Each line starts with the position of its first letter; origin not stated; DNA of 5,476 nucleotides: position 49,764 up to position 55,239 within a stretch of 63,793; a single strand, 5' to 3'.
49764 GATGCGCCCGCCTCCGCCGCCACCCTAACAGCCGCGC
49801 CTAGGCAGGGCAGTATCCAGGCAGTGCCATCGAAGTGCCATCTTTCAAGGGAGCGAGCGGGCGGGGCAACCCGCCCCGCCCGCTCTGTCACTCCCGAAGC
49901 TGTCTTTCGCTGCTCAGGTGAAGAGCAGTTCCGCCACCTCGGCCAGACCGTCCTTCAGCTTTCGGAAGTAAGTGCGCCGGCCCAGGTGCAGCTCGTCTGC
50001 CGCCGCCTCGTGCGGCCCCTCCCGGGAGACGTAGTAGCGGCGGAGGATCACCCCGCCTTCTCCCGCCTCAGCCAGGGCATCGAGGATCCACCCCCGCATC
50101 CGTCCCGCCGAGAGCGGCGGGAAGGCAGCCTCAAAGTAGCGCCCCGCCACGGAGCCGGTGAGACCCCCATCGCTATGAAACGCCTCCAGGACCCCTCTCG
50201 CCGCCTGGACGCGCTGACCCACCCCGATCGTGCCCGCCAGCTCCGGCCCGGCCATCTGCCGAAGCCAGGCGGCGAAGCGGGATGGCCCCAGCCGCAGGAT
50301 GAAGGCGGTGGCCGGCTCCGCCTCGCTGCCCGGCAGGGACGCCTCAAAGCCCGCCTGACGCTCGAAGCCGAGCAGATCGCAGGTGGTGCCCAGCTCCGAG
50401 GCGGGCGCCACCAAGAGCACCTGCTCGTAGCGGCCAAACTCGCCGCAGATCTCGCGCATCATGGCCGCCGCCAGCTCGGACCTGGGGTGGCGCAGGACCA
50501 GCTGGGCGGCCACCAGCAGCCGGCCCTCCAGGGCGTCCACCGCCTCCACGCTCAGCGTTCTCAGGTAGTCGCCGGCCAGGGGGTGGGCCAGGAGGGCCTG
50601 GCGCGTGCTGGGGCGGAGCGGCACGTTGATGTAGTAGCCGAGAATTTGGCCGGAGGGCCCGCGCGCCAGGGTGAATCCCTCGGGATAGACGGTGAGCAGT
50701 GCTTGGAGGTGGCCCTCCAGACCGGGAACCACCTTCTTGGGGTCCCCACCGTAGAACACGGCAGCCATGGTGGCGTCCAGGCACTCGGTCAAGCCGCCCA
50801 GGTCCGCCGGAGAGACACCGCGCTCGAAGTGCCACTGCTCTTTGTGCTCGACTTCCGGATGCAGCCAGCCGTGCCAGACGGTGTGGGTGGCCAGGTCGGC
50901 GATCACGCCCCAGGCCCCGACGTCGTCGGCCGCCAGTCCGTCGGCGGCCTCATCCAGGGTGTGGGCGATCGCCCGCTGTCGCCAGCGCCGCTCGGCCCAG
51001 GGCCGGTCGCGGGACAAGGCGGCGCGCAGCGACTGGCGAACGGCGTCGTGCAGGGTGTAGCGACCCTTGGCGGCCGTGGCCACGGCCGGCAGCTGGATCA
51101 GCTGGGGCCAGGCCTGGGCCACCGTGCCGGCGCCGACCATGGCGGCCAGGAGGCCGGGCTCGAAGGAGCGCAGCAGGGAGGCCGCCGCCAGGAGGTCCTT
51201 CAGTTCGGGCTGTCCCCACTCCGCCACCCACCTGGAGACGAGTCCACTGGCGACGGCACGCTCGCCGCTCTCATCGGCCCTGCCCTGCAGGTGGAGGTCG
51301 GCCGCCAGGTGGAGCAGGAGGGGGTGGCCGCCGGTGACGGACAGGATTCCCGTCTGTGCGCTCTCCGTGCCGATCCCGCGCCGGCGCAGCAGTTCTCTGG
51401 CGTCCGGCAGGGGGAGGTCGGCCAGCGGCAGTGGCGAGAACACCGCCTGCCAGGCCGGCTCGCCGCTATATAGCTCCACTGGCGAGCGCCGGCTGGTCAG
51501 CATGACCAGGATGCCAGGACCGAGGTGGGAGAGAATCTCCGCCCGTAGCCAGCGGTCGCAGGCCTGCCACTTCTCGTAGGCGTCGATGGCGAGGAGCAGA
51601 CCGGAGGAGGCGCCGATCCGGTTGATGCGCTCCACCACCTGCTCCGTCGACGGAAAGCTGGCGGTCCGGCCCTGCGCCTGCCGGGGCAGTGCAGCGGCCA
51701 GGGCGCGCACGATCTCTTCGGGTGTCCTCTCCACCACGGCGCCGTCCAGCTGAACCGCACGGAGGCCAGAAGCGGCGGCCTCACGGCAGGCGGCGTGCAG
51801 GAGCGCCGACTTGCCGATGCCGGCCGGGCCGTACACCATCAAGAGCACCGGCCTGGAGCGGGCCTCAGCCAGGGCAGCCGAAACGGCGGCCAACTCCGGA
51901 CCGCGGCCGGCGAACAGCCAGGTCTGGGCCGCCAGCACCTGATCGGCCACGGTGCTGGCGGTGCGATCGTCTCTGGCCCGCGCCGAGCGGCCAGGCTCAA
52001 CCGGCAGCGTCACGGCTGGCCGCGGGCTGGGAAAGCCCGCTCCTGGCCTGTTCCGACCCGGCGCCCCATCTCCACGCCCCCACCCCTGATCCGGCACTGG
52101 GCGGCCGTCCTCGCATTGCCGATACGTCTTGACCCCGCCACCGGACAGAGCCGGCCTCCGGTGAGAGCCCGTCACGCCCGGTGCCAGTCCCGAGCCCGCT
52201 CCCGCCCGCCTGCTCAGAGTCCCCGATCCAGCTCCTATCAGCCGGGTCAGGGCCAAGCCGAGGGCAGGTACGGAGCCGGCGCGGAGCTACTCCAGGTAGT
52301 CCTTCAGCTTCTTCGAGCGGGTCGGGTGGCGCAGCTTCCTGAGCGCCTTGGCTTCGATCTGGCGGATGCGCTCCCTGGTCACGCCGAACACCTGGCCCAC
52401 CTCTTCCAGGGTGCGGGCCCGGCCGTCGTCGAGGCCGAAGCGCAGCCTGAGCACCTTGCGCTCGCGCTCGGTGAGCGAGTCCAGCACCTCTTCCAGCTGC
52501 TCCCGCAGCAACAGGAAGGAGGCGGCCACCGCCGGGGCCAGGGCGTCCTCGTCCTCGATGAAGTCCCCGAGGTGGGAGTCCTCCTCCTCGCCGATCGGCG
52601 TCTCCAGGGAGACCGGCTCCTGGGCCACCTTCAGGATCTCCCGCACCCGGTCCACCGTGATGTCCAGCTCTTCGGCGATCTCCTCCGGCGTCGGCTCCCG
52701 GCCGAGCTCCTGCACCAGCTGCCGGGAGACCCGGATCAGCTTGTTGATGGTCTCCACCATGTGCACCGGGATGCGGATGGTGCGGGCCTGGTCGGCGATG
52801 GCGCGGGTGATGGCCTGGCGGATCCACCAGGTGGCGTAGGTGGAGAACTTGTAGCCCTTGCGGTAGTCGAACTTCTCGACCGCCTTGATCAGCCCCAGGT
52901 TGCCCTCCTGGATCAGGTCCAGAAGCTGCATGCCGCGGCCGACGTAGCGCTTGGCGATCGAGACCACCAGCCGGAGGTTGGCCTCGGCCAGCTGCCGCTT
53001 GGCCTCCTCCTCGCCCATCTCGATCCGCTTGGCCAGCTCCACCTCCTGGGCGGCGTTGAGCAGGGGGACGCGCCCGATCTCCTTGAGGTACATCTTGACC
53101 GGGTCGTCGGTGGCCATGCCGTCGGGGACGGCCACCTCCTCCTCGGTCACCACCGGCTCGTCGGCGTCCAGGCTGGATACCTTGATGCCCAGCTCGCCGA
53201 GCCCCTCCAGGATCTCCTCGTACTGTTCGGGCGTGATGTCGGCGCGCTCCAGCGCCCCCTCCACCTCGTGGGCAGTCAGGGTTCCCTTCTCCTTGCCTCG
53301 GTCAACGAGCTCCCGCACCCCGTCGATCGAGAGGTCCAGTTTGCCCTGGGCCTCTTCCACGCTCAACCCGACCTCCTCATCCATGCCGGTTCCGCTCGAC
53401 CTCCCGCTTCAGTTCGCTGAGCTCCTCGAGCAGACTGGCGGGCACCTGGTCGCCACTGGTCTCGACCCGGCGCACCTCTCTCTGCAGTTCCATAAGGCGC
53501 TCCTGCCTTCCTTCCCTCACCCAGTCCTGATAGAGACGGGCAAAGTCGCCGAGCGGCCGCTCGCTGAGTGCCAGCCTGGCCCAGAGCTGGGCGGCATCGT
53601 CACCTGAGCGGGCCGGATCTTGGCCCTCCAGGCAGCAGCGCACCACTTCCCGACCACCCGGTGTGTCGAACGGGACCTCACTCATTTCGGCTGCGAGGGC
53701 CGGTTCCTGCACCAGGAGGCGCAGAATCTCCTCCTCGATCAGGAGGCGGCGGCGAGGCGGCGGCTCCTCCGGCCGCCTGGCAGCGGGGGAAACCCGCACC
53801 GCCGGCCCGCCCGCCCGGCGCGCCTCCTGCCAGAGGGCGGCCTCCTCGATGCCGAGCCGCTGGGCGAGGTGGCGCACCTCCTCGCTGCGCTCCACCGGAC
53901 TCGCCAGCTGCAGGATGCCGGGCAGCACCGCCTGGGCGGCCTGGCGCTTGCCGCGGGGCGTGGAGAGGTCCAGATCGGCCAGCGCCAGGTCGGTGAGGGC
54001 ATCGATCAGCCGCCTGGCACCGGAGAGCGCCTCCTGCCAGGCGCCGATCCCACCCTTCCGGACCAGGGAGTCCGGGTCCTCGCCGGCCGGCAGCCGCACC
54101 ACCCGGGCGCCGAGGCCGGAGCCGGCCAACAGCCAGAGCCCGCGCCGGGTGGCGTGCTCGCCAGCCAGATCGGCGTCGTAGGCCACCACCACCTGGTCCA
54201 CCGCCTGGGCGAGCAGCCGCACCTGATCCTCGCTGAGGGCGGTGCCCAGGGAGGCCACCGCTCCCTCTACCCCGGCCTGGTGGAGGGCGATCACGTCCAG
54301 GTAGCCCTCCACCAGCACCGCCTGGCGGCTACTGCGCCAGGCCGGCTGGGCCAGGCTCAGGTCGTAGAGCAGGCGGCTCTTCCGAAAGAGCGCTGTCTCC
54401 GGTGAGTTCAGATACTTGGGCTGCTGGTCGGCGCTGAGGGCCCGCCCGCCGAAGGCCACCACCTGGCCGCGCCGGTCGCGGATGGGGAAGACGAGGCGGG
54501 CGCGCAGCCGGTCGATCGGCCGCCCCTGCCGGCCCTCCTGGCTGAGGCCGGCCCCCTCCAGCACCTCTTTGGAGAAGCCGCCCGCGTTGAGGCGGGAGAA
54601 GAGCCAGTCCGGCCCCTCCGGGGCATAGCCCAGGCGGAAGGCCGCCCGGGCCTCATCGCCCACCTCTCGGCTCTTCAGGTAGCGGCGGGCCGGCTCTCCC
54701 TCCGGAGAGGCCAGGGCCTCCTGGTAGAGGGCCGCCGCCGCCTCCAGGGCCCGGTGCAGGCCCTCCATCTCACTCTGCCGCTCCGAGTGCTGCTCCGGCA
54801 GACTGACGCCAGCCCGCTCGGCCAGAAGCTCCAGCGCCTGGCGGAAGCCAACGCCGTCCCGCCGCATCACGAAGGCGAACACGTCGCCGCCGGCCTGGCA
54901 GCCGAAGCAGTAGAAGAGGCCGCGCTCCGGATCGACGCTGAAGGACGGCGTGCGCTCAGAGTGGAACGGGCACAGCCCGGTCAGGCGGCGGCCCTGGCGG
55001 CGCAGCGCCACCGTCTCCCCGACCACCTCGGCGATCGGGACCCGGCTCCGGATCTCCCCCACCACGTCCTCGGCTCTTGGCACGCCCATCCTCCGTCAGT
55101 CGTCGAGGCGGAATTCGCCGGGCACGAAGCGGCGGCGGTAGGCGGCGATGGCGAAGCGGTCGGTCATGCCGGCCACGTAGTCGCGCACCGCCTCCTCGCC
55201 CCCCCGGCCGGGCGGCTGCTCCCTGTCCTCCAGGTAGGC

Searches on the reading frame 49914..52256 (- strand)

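Call 43: search_protein_families(library=pfam, proteins=[window:49914-52256:-], max_evalue=0.00001)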
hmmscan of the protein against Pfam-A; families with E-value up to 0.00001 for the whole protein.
window:49914-52256:- (780 aa): 3 families
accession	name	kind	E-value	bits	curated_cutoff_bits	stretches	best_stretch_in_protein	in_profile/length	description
PF13191.12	AAA_16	-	1.6e-09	39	32.6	1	115-192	2-88/167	AAA ATPase domain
PF20703.3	nSTAND1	-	1.2e-06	28.9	27.1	1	112-230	13-127/379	Novel STAND NTPase 1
PF25201.1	nSTAND6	-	3.8e-06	27.4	27.7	1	117-200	3-81/148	Novel STAND NTPase 6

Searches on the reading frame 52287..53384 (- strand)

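Call 43: search_protein_families(library=pfam, proteins=[window:52287-53384:-], max_evalue=0.00001)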
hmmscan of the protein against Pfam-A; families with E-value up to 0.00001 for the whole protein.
window:52287-53384:- (365 aa): 5 families
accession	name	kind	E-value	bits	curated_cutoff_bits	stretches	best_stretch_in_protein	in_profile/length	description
PF04539.22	Sigma70_r3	-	1e-31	109.3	25.3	1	211-285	1-75/78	Sigma-70 region 3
PF04542.20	Sigma70_r2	-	1e-24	86.5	24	1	132-202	1-71/71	Sigma-70 region 2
PF04545.22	Sigma70_r4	-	6.5e-22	77.2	24.1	1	300-353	1-50/50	Sigma-70, region 4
PF00140.25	Sigma70_r1_2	-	2e-17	63.3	22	1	94-127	1-34/34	Sigma-70 factor, region 1.2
PF03979.19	Sigma70_r1_1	-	1.1e-13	51.3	22.5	1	21-84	5-68/81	Sigma-70 factor, region 1.1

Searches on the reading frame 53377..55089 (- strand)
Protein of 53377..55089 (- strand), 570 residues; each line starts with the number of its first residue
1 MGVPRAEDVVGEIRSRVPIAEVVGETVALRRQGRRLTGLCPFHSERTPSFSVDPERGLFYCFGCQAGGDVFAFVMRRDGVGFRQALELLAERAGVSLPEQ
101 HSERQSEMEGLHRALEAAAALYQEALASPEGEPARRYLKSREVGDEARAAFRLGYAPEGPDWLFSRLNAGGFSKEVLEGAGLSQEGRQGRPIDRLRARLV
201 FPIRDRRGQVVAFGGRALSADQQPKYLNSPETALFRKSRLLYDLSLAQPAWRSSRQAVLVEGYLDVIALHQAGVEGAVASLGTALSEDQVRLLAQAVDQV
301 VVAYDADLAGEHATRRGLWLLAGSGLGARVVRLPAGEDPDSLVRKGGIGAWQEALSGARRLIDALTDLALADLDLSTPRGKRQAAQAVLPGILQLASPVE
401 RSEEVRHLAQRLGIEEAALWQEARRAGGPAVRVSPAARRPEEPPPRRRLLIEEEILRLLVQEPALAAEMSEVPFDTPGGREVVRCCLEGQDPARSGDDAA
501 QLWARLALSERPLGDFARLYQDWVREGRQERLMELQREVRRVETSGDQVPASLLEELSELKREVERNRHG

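Call 43: search_protein_families(library=pfam, proteins=[window:53377-55089:-], max_evalue=0.00001)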
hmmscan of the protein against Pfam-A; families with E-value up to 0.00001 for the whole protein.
window:53377-55089:- (570 aa): 7 families
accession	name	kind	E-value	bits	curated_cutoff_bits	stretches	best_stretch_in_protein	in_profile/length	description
PF08275.17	DNAG_N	-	1.8e-38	132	26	1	122-247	2-127/128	DNA primase catalytic core, N-terminal domain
PF01807.25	Zn_ribbon_DnaG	-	1e-31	109.1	24.9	1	7-100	3-96/98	CHC2 zinc finger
PF13155.12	Toprim_2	-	1.5e-20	73.8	22.1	1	258-342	1-87/88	Toprim-like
PF13662.12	Toprim_4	-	1.7e-17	63.9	25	1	256-329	2-82/85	Toprim domain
PF01751.28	Toprim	-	1.4e-12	48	23.1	1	257-318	2-77/96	Toprim domain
PF10410.14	DnaB_bind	-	1.9e-09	38.1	20.6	1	367-416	6-55/56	DnaB-helicase binding domain of primase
PF13362.12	Toprim_3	-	9.1e-08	32.9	27.2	1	257-347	2-93/95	Toprim domain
